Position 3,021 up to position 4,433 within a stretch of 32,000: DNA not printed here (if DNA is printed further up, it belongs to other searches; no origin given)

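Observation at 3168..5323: Translationally coupled acyl-CoA dehydrogenase pair, one catalytic and one lacking the catalytic base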

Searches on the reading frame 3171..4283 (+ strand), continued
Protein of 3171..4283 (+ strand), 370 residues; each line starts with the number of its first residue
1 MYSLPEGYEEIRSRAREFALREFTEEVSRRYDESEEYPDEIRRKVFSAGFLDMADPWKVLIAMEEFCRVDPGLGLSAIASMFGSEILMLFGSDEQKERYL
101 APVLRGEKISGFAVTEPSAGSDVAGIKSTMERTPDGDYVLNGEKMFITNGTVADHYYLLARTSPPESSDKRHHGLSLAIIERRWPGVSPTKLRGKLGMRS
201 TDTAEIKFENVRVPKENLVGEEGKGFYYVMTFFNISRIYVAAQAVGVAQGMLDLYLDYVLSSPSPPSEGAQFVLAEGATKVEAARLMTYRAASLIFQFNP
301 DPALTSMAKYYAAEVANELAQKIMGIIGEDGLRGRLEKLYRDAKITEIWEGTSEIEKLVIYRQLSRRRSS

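Call 83: fold_search(model_id=the predicted structure, library=pdb)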
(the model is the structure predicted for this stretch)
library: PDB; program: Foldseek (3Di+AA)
matches with E <= 10: 653; with E <= 0.001: 371
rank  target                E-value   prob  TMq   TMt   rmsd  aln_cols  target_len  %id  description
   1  8i4p                  1.9e-26  1.00  0.91  0.88   2.4       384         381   33  crystal structure of Acyl-CoA dehydrogenase from Thermobifida fusca (released 2024-01-24)
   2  1egd_A                3.7e-26  1.00  0.93  0.89   2.3       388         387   34  STRUCTURE OF T255E, E376G MUTANT OF HUMAN MEDIUM CHAIN ACYL-COA DEHYDROGENASE (released 1997-06-16)
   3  3pfd_A                4.5e-26  1.00  0.89  0.89   2.3       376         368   33  Crystal structure of an Acyl-CoA dehydrogenase from Mycobacterium thermoresistibile bound to reduced flavin adenine di (released 2010-11-10)
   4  6fah_C                5.0e-26  1.00  0.90  0.88   2.4       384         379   36  Molecular basis of the flavin-based electron-bifurcating caffeyl-CoA reductase reaction (released 2018-01-24)
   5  1ukw_A                6.0e-26  1.00  0.90  0.88   2.4       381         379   37  Crystal structure of medium-chain acyl-CoA dehydrogenase from Thermus thermophilus HB8 (released 2004-11-09)
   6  5lnx_H                7.0e-26  1.00  0.90  0.89   2.3       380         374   33  Crystal structure of MmgC, an acyl-CoA dehydrogenase from bacillus subtilis. (released 2017-08-16)
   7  4l1f_A                7.3e-26  1.00  0.91  0.88   2.5       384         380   35  Electron transferring flavoprotein of Acidaminococcus fermentans: Towards a mechanism of flavin-based electron bifurca (released 2014-01-15)
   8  2dvl_A                7.3e-26  1.00  0.88  0.88   2.6       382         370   33  Crystal structure of project TT0160 from Thermus thermophilus HB8 (released 2007-01-31)
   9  8sgp_A                8.9e-26  1.00  0.93  0.89   2.2       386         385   34  human liver mitochondrial Medium-chain specific acyl-CoA dehydrogenase (released 2024-02-21)
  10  4p13_B                8.9e-26  1.00  0.92  0.88   2.4       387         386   34  Medium chain acyl-CoA dehydrogenase, K304E mutant (released 2015-03-18)
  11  5ol2_C                1.2e-25  1.00  0.91  0.89   2.3       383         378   36  The electron transferring flavoprotein/butyryl-CoA dehydrogenase complex from Clostridium difficile (released 2017-11-29)
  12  7w0j_E                1.2e-25  1.00  0.89  0.86   2.7       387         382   32  Acyl-CoA dehydrogenase, Tfu_1647 (released 2022-11-23)
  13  4p13_A                1.3e-25  1.00  0.91  0.87   2.4       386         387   34  Medium chain acyl-CoA dehydrogenase, K304E mutant (released 2015-03-18)
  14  1jqi_A                1.4e-25  1.00  0.91  0.88   2.5       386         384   34  Crystal Structure of Rat Short Chain Acyl-CoA Dehydrogenase Complexed With Acetoacetyl-CoA (released 2002-02-13)
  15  5lnx_D                1.4e-25  1.00  0.89  0.88   2.4       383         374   33  Crystal structure of MmgC, an acyl-CoA dehydrogenase from bacillus subtilis. (released 2017-08-16)
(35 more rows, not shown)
